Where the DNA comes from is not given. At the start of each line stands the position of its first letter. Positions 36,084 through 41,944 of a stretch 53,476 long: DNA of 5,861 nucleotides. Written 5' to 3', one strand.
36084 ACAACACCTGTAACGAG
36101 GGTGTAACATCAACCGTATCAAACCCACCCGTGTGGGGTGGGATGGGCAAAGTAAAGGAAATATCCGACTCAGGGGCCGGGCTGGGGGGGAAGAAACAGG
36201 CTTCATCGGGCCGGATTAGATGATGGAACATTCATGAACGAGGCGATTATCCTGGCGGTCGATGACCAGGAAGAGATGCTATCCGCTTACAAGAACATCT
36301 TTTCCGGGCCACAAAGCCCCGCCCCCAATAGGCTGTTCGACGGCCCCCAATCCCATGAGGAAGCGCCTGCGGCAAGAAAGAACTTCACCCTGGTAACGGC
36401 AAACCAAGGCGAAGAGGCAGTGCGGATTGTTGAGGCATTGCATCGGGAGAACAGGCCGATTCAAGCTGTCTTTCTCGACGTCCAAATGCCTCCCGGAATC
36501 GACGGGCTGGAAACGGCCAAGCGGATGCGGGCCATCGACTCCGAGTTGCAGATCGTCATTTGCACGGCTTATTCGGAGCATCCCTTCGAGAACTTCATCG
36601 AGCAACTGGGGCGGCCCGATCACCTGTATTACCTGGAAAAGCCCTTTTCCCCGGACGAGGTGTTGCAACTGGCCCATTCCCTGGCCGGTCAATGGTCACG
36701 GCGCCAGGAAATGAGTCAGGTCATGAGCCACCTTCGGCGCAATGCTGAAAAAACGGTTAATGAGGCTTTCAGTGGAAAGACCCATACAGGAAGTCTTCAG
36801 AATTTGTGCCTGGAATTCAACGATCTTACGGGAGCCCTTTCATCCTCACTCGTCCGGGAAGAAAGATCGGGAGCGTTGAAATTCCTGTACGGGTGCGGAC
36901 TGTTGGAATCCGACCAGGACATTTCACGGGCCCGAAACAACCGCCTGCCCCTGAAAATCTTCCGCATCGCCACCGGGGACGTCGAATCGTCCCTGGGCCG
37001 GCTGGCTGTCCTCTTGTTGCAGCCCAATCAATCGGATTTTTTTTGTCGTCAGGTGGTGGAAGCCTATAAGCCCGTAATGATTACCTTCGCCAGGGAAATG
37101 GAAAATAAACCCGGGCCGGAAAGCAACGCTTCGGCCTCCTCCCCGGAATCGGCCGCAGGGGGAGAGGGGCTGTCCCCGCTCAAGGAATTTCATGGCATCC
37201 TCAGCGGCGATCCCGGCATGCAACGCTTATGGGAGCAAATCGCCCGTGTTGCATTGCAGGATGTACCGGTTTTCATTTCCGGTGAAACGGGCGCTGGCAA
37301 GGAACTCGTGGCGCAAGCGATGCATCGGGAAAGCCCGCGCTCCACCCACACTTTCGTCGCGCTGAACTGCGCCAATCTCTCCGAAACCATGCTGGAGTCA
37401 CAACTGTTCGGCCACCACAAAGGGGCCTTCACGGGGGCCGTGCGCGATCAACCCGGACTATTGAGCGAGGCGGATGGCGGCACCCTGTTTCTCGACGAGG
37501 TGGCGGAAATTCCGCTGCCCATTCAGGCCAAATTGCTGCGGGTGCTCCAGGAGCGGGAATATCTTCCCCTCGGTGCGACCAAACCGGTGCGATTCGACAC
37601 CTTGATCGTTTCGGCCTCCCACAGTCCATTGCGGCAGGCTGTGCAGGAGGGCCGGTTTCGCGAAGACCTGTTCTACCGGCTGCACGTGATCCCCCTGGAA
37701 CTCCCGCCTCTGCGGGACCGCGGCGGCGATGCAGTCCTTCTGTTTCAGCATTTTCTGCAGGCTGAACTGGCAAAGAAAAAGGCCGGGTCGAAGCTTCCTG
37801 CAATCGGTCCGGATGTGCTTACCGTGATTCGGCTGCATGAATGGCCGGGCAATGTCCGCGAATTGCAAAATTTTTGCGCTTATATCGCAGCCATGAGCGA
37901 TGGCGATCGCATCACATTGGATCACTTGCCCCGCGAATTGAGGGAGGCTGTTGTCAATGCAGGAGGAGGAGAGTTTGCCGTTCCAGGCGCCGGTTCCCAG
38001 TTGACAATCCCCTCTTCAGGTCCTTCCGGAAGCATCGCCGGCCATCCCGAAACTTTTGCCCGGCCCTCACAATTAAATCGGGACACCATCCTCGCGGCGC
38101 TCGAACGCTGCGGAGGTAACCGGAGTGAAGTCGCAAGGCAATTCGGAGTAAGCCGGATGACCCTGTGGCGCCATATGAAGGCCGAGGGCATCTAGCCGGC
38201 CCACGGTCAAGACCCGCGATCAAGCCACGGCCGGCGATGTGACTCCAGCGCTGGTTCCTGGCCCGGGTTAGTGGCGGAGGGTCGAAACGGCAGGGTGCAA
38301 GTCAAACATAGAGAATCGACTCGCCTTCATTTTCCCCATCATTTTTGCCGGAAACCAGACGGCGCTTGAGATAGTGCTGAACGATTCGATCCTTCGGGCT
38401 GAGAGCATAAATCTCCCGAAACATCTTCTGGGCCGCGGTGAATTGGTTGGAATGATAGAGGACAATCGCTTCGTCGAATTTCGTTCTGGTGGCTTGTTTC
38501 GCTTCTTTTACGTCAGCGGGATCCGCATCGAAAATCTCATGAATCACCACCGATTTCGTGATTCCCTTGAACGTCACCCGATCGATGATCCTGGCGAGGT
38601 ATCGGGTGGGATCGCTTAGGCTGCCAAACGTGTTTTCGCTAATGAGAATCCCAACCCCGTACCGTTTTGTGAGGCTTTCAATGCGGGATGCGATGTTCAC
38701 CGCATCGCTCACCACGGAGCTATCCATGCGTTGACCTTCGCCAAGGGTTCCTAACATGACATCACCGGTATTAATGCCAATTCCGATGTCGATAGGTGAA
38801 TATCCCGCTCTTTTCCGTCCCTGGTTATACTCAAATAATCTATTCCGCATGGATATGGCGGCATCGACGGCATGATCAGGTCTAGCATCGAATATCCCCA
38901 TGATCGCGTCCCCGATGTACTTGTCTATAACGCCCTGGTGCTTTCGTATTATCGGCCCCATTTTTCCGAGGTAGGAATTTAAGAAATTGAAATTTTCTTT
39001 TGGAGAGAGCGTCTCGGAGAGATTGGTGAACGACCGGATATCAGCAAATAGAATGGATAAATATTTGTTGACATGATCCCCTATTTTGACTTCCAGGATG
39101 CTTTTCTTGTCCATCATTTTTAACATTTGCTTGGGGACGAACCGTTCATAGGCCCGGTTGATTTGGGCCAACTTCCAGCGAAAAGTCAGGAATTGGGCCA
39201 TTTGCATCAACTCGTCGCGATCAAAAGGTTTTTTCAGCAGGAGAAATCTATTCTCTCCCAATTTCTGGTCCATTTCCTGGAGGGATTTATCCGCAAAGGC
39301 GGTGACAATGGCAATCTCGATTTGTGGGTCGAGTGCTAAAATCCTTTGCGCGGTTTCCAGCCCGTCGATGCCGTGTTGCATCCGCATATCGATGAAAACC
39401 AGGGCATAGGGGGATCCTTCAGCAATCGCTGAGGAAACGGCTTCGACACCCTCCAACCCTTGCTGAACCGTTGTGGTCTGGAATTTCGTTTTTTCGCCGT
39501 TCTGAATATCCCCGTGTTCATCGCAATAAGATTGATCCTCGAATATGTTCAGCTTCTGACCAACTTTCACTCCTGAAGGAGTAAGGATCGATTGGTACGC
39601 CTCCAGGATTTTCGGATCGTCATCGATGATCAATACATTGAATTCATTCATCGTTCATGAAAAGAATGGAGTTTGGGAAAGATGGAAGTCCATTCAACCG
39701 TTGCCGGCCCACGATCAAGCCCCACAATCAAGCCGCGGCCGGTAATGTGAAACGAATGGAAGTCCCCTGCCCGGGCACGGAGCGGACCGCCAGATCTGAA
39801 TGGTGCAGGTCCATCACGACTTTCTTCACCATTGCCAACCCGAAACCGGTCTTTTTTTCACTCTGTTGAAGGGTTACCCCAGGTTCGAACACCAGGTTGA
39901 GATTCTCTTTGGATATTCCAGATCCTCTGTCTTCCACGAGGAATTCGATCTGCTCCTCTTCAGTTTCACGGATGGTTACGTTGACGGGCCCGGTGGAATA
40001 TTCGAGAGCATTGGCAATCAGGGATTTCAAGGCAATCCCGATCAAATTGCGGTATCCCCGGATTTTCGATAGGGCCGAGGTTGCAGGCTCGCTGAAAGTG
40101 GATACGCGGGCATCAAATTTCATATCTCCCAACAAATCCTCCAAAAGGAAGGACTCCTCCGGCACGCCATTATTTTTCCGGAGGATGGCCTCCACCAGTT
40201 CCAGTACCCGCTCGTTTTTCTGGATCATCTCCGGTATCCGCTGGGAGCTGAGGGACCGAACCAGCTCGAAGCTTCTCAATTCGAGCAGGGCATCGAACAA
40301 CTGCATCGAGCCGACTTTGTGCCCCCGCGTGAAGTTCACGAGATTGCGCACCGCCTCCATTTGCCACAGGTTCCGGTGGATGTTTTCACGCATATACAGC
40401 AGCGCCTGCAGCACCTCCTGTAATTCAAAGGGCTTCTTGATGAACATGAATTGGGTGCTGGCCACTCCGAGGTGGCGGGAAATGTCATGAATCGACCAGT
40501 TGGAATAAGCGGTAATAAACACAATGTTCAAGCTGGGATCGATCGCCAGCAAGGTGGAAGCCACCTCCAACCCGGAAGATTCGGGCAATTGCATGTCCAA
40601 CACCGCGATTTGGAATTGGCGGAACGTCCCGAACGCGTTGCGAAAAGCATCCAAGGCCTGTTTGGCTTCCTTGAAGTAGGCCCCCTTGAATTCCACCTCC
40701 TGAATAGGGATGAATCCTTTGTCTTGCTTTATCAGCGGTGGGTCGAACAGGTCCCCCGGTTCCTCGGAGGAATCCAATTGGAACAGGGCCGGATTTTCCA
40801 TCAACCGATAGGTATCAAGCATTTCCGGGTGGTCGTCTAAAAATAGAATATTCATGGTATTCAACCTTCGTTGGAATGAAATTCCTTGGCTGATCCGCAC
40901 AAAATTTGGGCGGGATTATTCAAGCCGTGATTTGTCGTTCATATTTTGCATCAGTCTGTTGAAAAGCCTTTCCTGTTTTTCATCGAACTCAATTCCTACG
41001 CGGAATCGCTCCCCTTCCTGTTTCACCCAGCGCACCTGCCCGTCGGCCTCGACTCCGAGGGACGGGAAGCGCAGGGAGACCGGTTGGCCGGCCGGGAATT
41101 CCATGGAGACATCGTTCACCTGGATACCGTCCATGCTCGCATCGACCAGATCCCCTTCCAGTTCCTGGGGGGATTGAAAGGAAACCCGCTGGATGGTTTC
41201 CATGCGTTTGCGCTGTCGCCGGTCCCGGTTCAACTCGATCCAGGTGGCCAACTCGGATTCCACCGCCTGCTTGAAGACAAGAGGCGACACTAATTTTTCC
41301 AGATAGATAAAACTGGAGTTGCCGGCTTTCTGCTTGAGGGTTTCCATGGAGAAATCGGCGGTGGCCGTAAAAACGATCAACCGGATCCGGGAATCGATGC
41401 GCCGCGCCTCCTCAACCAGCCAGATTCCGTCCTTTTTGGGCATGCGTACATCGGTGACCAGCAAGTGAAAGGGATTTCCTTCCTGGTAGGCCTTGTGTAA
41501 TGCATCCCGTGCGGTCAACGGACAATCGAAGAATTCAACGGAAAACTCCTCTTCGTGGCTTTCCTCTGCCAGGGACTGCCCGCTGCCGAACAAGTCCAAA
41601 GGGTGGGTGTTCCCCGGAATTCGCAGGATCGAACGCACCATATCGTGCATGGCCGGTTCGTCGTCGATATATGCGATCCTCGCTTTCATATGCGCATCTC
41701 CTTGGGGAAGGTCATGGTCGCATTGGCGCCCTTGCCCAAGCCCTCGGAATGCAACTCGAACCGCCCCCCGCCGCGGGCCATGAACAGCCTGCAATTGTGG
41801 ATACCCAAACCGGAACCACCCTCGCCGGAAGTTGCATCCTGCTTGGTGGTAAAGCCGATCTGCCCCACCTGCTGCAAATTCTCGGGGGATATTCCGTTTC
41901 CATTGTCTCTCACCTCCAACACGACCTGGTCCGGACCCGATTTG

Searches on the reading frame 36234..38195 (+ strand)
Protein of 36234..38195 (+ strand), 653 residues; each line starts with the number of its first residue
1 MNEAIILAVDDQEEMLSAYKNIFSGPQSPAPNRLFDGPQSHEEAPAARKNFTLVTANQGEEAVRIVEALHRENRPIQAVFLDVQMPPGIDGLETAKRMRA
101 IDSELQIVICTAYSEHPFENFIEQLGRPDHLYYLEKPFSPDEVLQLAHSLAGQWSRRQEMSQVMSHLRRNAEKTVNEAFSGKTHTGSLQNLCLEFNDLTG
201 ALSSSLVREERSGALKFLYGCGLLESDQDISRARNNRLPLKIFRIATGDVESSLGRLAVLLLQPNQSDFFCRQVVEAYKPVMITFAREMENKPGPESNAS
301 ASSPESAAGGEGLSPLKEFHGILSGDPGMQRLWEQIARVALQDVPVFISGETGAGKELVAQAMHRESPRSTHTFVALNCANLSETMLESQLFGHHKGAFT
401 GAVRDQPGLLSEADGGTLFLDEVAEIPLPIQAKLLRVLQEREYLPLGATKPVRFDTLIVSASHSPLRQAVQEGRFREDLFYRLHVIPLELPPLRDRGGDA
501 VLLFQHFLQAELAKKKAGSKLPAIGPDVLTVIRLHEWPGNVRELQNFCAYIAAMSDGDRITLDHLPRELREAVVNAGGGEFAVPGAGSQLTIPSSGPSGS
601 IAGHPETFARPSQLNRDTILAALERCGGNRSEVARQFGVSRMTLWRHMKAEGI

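Call 19: search_protein_families(library=pfam, proteins=[window:36234-38195:+], max_evalue=0.001)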
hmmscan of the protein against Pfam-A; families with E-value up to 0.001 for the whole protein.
window:36234-38195:+ (653 aa): 8 families
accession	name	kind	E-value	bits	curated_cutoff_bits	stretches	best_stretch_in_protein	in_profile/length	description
PF00158.32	Sigma54_activat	-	7.8e-65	218.1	20.2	1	325-488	4-167/168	Sigma-54 interaction domain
PF25601.1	AAA_lid_14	-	4.9e-19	68.4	27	1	494-572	1-77/87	AAA+ ATPase lid domain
PF14532.12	Sigma54_activ_2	-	7.9e-18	65.5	25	1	329-493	7-138/138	Sigma-54 interaction domain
PF00072.30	Response_reg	-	4.6e-13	49.8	30.2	1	49-146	21-109/111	Response regulator receiver domain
PF02954.25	HTH_8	-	8.6e-11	41.8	22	1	616-649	7-40/42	Bacterial regulatory protein, Fis family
PF07728.20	AAA_5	-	5.4e-07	30.1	22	1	345-456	1-108/139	AAA domain (dynein-related subfamily)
PF02796.21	HTH_7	-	0.00045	20.7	23.8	0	610-646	2-40/45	Helix-turn-helix domain of resolvase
PF01078.27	Mg_chelatase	-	0.00098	19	20.3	0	347-438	26-130/207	Magnesium chelatase, subunit ChlI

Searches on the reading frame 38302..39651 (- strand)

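Call 20: search_protein_families(library=pfam, proteins=[window:38302-39651:-], max_evalue=0.001)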
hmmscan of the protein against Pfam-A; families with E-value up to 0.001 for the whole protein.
window:38302-39651:- (449 aa): 2 families
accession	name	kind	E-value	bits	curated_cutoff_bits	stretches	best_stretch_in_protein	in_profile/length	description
PF00211.25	Guanylate_cyc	-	5.4e-19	68.9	21.9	1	198-363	9-172/183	Adenylate and Guanylate cyclase catalytic domain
PF00072.30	Response_reg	-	5.7e-15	55.9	30.2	1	55-152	21-110/111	Response regulator receiver domain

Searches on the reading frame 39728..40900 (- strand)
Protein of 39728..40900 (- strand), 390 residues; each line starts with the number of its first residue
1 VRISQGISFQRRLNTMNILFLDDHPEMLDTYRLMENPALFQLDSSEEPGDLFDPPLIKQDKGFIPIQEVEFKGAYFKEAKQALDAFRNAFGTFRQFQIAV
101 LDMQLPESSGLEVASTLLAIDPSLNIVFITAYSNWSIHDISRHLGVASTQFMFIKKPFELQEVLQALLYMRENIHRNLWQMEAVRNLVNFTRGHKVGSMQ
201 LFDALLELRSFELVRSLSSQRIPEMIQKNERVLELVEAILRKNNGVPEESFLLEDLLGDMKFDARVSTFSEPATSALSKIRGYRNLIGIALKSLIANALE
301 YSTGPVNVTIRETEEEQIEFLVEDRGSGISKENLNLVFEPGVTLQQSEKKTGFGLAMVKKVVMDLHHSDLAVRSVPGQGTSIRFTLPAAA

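Call 20: search_protein_families(library=pfam, proteins=[window:39728-40900:-], max_evalue=0.001)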
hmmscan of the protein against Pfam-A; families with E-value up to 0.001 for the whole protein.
window:39728-40900:- (390 aa): 4 families
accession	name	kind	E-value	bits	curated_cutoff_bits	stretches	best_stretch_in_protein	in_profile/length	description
PF02518.31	HATPase_c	-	3e-20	73.2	26.4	1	288-389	7-110/111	Histidine kinase-, DNA gyrase B-, and HSP90-like ATPase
PF00072.30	Response_reg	-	4.6e-09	36.9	30.2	1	76-167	28-110/111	Response regulator receiver domain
PF13581.12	HATPase_c_2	-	3e-06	27.7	27.4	1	289-366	34-113/127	Histidine kinase-like ATPase domain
PF13589.12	HATPase_c_3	-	0.00025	21.5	25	1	289-341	5-57/137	Histidine kinase-, DNA gyrase B-, and HSP90-like ATPase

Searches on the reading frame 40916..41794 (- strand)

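Call 20: search_protein_families(library=pfam, proteins=[window:40916-41794:-], max_evalue=0.001)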
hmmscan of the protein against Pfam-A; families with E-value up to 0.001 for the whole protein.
window:40916-41794:- (292 aa): 2 families
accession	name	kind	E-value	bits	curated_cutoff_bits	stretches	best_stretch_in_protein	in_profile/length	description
PF07238.19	PilZ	-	8e-11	42.6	22.5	1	191-281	1-99/102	PilZ domain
PF00072.30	Response_reg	-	6.3e-10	39.6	30.2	1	98-163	34-97/111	Response regulator receiver domain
